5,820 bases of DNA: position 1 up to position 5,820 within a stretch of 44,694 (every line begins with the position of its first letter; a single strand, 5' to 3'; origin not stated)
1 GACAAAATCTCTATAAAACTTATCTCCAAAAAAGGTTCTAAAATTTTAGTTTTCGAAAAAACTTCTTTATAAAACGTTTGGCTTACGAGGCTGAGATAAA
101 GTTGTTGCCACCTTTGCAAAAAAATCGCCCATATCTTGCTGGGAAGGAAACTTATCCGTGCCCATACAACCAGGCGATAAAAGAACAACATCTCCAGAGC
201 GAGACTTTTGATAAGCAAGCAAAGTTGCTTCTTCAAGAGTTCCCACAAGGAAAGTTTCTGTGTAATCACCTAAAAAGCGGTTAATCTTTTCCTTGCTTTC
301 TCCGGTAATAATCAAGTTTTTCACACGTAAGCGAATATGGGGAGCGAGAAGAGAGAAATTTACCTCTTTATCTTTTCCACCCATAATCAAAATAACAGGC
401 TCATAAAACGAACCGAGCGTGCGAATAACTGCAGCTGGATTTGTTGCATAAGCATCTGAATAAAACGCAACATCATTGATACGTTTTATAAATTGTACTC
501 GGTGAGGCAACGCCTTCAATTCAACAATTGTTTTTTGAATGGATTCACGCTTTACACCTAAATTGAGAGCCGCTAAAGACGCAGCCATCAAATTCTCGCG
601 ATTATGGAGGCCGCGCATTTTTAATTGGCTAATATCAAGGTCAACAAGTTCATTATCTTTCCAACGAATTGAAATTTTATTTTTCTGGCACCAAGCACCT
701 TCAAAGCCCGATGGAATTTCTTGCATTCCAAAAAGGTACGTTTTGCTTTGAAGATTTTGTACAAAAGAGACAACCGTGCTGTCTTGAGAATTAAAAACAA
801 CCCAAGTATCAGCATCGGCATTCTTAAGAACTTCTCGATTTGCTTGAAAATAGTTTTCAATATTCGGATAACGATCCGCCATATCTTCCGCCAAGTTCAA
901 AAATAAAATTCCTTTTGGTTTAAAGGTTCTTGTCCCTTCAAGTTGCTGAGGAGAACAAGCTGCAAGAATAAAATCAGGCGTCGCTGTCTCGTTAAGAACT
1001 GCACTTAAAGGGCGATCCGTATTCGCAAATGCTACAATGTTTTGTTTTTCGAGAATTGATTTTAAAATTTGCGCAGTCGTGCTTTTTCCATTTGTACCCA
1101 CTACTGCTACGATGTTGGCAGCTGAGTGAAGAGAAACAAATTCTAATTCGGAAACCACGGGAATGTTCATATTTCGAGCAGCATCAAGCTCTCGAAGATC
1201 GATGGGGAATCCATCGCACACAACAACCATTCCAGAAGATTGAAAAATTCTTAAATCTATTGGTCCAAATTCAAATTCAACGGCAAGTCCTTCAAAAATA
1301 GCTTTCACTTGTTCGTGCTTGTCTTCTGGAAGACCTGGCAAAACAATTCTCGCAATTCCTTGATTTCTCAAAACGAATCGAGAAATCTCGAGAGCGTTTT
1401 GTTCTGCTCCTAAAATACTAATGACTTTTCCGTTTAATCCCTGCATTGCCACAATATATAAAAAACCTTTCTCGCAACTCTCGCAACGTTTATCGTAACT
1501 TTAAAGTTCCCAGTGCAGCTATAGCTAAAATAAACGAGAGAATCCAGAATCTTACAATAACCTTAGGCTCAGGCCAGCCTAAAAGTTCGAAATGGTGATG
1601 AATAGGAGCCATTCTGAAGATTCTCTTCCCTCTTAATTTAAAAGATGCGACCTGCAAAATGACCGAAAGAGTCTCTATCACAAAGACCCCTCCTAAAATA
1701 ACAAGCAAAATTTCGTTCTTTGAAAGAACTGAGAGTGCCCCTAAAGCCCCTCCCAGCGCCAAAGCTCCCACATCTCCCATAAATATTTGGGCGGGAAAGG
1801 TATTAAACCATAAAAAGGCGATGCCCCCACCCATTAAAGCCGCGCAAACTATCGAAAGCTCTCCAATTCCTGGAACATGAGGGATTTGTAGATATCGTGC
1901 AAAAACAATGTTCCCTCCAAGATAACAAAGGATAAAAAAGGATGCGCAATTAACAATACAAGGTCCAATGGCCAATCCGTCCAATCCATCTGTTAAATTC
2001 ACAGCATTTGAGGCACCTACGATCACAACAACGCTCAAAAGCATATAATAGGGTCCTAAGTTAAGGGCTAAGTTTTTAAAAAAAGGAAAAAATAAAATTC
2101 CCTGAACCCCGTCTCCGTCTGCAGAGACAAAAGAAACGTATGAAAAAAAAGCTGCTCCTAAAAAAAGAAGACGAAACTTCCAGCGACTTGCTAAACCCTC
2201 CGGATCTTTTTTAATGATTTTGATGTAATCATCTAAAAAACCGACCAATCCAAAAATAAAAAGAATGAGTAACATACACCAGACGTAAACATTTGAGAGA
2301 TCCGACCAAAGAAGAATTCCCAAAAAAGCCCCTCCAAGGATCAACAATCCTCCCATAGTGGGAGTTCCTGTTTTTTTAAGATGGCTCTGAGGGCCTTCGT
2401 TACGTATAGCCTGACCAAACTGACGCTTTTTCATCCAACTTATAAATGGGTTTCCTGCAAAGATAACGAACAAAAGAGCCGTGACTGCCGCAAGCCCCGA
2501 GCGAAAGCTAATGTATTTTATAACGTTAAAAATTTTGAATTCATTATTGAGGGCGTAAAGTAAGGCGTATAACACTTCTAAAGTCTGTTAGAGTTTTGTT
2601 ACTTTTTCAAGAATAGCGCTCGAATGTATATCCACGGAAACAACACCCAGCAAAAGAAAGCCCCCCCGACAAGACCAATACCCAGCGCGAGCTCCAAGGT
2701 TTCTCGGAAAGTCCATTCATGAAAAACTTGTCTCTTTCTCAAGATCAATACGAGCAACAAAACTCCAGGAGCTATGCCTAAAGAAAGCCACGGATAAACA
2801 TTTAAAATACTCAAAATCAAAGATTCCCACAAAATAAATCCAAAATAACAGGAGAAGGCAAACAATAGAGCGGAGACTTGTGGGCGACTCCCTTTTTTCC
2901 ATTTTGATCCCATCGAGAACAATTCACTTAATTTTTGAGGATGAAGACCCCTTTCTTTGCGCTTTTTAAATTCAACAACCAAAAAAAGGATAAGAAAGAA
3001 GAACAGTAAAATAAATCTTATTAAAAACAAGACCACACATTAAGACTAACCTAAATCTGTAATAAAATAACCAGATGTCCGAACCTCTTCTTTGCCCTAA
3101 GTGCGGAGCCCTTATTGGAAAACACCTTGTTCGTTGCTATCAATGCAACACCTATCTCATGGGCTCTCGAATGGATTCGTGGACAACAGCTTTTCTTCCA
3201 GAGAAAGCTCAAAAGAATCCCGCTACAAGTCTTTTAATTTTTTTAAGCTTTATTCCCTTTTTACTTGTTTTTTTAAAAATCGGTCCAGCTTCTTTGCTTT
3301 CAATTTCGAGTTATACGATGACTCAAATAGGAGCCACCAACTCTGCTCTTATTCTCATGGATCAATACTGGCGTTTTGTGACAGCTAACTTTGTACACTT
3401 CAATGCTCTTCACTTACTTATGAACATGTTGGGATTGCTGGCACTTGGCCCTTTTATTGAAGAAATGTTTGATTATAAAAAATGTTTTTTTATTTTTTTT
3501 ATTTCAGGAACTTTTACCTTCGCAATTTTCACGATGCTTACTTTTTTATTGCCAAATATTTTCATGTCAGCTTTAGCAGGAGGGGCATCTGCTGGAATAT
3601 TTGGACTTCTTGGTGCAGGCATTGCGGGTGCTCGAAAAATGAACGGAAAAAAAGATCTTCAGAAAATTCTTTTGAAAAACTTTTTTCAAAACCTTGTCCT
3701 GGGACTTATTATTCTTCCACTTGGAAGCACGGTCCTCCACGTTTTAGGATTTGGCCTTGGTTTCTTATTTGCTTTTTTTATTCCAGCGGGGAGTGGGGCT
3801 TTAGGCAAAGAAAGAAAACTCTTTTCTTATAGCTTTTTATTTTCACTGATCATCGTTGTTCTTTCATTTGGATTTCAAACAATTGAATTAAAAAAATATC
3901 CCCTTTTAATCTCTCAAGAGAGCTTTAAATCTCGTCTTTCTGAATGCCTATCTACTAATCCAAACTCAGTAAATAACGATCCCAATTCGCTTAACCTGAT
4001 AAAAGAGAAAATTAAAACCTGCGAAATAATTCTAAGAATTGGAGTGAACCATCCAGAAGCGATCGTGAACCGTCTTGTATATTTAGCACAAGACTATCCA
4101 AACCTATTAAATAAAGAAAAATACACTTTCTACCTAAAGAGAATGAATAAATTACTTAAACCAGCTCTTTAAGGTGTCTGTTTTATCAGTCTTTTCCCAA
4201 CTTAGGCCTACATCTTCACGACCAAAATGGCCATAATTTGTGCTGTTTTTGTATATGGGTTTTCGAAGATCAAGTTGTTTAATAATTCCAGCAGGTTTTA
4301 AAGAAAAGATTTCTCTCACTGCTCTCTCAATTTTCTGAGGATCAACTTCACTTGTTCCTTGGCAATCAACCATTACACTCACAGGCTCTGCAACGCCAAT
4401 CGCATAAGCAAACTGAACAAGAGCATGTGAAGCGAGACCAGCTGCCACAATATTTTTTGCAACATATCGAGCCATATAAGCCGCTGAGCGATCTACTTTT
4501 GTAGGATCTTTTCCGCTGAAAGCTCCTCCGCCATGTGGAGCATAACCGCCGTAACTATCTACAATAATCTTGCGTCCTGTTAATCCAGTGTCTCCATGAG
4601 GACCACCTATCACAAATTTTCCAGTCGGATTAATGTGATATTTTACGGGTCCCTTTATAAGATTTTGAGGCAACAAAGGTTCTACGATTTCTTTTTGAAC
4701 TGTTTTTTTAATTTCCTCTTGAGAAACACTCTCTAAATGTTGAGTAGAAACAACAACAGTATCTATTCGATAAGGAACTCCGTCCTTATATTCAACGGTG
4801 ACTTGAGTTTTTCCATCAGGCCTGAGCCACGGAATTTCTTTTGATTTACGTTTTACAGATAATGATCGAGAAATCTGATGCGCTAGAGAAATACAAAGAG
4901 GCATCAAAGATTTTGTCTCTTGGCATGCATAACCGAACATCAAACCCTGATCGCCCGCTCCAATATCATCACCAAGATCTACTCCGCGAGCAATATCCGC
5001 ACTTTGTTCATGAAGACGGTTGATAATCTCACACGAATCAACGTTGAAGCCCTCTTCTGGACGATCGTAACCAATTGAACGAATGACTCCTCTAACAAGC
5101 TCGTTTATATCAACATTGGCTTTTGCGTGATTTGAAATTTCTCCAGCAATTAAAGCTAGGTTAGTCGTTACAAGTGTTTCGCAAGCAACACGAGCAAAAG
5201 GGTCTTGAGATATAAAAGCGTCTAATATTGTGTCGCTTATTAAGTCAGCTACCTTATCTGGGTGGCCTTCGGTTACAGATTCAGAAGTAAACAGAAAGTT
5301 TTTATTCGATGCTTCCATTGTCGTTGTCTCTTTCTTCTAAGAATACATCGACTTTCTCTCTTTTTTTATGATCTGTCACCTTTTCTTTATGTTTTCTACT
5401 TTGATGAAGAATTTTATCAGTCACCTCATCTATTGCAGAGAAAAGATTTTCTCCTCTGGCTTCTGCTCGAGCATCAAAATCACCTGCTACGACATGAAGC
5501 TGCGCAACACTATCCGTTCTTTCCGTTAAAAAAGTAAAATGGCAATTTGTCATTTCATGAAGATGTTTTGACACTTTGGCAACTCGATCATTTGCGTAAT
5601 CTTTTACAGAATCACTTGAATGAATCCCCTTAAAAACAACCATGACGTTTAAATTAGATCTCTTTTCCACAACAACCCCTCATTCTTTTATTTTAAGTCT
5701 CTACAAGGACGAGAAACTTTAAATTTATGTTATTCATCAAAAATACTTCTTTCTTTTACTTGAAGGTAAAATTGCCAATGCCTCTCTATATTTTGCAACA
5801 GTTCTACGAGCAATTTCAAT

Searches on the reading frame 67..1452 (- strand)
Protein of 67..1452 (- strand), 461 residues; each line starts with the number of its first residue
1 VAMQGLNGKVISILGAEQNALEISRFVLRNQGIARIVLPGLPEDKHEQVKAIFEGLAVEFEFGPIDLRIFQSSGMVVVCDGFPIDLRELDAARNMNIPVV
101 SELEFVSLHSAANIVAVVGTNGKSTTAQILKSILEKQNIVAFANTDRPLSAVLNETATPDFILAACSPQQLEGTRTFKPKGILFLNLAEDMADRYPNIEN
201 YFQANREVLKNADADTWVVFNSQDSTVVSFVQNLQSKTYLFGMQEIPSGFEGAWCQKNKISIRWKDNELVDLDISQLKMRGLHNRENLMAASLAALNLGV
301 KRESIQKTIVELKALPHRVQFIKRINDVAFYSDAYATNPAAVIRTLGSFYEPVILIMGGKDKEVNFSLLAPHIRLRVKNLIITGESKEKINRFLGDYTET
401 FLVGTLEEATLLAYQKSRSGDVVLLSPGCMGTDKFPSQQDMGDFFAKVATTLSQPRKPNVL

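Call 45: search_protein_families(library=pfam, proteins=[window:67-1452:-], max_evalue=0.00001)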
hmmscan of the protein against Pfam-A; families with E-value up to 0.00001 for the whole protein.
window:67-1452:- (461 aa): 2 families
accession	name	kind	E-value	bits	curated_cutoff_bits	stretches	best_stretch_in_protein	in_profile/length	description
PF08245.18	Mur_ligase_M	-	3.5e-14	53.7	24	1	117-295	1-200/200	Mur ligase middle domain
PF02875.26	Mur_ligase_C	-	9.7e-14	52.7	28.4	1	317-427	1-125/127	Mur ligase, glutamate ligase domain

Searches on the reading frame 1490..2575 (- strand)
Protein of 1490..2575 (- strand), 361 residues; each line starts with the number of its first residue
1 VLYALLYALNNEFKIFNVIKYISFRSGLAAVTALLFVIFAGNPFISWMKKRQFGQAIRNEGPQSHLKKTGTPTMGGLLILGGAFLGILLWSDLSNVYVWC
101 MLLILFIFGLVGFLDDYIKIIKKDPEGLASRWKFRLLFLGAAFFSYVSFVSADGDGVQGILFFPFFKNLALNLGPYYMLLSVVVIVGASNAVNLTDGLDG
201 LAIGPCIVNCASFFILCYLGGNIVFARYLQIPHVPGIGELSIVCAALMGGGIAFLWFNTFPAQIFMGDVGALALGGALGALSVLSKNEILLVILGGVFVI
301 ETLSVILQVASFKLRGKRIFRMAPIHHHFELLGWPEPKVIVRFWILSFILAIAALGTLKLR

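Call 45: search_protein_families(library=pfam, proteins=[window:1490-2575:-], max_evalue=0.00001)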
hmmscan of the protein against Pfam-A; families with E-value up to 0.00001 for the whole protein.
window:1490-2575:- (361 aa): 1 family
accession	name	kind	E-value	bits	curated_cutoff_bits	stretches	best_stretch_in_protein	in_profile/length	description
PF00953.26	Glycos_transf_4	-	5.4e-30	104.9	27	1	99-285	2-159/160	Glycosyl transferase family 4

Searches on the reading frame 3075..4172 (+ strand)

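Call 45: search_protein_families(library=pfam, proteins=[window:3075-4172:+], max_evalue=0.00001)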
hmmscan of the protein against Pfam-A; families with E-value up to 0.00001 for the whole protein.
window:3075-4172:+ (365 aa): 1 family
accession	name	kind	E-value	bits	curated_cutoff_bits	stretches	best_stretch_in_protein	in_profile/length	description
PF01694.28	Rhomboid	-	5.9e-17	62.6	22.6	1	96-236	2-140/143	Rhomboid domain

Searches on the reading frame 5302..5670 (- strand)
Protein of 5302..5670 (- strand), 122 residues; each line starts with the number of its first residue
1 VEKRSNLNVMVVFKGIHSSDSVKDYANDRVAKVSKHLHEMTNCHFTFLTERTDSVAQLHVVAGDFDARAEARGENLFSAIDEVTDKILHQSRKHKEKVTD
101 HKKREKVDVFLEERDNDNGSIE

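Call 3: search_protein_families(library=pfam, proteins=[window:5302-5670:-], max_evalue=0.1)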
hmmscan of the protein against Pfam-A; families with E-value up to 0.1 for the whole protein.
window:5302-5670:- (122 aa): 6 families
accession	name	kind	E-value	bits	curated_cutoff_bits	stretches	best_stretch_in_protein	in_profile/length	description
PF02482.25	Ribosomal_S30AE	-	5.8e-14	53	23.7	1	11-98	3-87/88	Sigma 54 modulation protein / S30EA ribosomal protein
PF13120.11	DUF3974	-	0.015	15.8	25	1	31-101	52-122/126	Domain of unknown function (DUF3974)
PF05405.19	Mt_ATP-synt_B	-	0.019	15.1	21.7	1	12-61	28-77/163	Mitochondrial ATP synthase B chain precursor (ATP-synt_B)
PF14075.11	UBN_AB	-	0.028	14.5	25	1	27-117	52-137/211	Ubinuclein conserved middle domain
PF22669.2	Exo_endo_phos2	-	0.069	13.1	27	1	12-89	130-201/288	Endonuclease/Exonuclease/phosphatase family 2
PF23754.1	Beta-prop_IP5PC_F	-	0.073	12.4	27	1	18-98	180-257/392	IP5P C-F beta-propeller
